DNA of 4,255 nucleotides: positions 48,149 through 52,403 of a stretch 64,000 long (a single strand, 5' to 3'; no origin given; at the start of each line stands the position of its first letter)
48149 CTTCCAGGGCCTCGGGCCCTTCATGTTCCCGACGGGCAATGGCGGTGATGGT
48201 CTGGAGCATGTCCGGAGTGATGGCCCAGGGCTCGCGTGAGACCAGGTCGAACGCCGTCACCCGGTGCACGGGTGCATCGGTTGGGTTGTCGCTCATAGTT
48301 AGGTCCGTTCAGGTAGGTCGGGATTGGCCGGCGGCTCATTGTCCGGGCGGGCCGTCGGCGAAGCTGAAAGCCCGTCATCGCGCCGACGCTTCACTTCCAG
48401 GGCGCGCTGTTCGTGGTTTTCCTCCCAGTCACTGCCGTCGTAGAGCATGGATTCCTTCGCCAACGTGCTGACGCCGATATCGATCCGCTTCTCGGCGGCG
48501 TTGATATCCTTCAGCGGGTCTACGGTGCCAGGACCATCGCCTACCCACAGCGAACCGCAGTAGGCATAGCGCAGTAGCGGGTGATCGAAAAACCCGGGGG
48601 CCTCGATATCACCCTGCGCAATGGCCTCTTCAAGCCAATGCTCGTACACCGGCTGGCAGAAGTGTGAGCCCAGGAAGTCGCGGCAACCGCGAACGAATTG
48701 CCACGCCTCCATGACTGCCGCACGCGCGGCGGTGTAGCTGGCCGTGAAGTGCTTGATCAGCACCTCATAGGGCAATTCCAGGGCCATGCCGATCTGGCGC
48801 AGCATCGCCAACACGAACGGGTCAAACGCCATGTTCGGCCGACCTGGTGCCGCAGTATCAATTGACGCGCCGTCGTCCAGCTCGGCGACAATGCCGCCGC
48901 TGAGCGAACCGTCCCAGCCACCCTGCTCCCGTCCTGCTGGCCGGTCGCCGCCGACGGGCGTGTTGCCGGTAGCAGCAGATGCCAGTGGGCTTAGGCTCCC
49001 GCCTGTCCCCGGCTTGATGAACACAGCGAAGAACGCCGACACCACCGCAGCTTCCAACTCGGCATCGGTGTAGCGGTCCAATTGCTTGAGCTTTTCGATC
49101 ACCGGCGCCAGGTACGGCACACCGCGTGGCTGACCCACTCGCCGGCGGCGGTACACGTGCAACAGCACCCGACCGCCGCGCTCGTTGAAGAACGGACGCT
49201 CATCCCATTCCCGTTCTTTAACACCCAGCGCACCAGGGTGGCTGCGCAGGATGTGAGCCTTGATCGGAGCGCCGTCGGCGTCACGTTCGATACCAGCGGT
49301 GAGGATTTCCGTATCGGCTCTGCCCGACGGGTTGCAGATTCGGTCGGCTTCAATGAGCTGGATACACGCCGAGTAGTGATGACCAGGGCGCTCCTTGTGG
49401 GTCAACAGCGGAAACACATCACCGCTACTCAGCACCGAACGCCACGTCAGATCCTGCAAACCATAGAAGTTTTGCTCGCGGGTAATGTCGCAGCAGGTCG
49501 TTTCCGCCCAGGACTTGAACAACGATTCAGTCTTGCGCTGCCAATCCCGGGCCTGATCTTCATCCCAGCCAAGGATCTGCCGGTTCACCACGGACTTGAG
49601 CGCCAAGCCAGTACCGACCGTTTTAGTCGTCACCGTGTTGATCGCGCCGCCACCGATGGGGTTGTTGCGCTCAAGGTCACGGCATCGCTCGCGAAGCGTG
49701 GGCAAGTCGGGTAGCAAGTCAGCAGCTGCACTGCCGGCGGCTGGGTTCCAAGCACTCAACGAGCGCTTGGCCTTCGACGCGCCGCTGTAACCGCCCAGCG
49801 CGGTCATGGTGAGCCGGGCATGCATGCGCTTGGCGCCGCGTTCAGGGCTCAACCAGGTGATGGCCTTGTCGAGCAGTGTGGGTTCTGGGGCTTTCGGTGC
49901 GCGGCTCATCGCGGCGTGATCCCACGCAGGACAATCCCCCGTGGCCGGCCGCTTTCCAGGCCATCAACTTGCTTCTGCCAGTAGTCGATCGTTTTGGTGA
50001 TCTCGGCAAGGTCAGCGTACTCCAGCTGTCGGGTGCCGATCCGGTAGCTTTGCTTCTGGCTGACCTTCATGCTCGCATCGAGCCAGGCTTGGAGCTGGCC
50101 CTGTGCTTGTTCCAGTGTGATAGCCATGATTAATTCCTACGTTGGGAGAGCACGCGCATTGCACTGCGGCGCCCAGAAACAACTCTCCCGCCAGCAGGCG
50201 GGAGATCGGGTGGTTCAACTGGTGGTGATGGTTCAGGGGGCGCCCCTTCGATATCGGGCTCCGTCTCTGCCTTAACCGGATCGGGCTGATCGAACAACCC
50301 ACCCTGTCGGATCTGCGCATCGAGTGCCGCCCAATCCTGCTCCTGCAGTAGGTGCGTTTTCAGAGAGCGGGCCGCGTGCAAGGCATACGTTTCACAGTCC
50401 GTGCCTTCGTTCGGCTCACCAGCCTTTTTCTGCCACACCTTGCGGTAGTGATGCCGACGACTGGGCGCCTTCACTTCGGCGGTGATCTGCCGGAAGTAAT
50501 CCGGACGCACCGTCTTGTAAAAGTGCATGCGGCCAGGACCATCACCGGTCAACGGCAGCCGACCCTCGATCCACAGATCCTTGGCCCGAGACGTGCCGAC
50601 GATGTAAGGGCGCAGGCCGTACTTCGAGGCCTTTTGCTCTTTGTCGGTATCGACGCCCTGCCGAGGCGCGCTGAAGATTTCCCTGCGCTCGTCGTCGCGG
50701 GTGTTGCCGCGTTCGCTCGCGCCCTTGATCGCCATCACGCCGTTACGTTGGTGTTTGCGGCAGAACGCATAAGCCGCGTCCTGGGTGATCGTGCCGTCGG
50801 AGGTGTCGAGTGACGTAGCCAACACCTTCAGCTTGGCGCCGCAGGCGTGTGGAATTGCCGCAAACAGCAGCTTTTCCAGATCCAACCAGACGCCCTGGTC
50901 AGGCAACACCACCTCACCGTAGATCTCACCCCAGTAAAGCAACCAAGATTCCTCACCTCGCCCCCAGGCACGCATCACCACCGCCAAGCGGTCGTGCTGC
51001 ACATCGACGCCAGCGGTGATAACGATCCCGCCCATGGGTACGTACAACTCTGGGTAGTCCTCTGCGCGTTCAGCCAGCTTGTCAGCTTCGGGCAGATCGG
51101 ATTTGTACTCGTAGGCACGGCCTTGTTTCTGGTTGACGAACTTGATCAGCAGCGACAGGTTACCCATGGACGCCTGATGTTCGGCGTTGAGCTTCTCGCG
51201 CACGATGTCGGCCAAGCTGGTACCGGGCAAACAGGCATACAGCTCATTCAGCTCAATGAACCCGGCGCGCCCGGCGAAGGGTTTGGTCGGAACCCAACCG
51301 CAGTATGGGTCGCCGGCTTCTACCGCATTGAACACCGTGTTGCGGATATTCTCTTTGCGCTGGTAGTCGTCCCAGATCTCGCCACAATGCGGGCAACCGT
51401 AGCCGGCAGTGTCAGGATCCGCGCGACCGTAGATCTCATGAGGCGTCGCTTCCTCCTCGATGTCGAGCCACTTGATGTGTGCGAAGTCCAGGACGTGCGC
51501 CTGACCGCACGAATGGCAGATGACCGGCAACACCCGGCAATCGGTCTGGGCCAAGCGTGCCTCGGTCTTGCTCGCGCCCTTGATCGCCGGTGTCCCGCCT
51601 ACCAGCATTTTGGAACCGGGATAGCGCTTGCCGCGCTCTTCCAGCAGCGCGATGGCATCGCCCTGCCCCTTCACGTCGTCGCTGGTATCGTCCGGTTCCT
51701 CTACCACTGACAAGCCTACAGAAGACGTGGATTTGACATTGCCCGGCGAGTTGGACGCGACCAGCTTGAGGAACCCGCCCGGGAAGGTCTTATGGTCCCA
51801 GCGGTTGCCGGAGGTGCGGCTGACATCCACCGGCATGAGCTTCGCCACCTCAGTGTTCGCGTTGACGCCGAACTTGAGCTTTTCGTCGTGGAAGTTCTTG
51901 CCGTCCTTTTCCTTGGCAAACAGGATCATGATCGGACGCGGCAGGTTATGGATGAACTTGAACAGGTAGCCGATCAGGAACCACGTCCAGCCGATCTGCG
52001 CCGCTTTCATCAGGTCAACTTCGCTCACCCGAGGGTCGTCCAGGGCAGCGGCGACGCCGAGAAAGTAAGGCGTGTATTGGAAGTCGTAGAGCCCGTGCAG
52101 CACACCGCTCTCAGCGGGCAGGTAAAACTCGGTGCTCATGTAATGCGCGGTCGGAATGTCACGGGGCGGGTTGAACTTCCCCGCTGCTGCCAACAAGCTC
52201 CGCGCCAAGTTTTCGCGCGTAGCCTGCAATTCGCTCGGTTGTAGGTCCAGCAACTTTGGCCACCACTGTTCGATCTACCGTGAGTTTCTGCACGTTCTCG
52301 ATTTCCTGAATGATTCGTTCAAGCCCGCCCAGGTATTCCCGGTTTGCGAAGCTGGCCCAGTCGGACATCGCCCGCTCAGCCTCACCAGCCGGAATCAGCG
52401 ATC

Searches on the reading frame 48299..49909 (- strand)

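Call 66: search_protein_families(library=pfam, proteins=[window:48299-49909:-], max_evalue=0.001)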
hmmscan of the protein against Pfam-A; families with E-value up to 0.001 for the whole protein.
window:48299-49909:- (536 aa): 1 family
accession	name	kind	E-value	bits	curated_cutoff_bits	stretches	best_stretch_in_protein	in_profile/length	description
PF05136.18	Phage_portal_2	-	1.8e-94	317.3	32.9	1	48-408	2-352/354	Phage portal protein, lambda family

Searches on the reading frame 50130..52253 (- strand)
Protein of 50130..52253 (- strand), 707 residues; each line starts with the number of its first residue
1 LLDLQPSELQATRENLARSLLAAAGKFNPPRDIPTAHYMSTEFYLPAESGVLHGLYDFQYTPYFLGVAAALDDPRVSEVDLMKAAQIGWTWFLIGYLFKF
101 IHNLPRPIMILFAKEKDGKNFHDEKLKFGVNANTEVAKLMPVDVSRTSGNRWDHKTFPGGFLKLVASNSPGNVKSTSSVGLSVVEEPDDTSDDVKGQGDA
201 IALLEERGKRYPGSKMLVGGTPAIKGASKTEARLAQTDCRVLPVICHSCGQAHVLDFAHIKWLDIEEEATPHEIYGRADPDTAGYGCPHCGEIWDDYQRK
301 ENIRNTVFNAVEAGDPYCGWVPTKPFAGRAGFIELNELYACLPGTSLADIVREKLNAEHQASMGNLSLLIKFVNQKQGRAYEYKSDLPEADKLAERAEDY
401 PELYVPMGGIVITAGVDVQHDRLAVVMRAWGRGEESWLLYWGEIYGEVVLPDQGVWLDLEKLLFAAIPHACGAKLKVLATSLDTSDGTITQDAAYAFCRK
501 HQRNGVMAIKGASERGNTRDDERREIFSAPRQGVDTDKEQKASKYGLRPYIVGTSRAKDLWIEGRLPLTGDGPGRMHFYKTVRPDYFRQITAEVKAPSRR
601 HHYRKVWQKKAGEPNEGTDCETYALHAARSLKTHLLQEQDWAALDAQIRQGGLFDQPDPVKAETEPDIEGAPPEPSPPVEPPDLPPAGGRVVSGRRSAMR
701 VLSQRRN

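Call 66: search_protein_families(library=pfam, proteins=[window:50130-52253:-], max_evalue=0.001)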
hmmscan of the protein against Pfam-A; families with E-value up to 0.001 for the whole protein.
window:50130-52253:- (707 aa): 2 families
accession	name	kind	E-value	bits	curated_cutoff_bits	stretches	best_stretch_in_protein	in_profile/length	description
PF20454.4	GpA_nuclease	-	3.6e-73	246.8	22.5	1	334-641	5-294/294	Terminase large subunit gpA, endonuclease domain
PF05876.18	GpA_ATPase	-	4.3e-49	167.8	25.6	1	53-305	4-244/247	Phage terminase large subunit gpA, ATPase domain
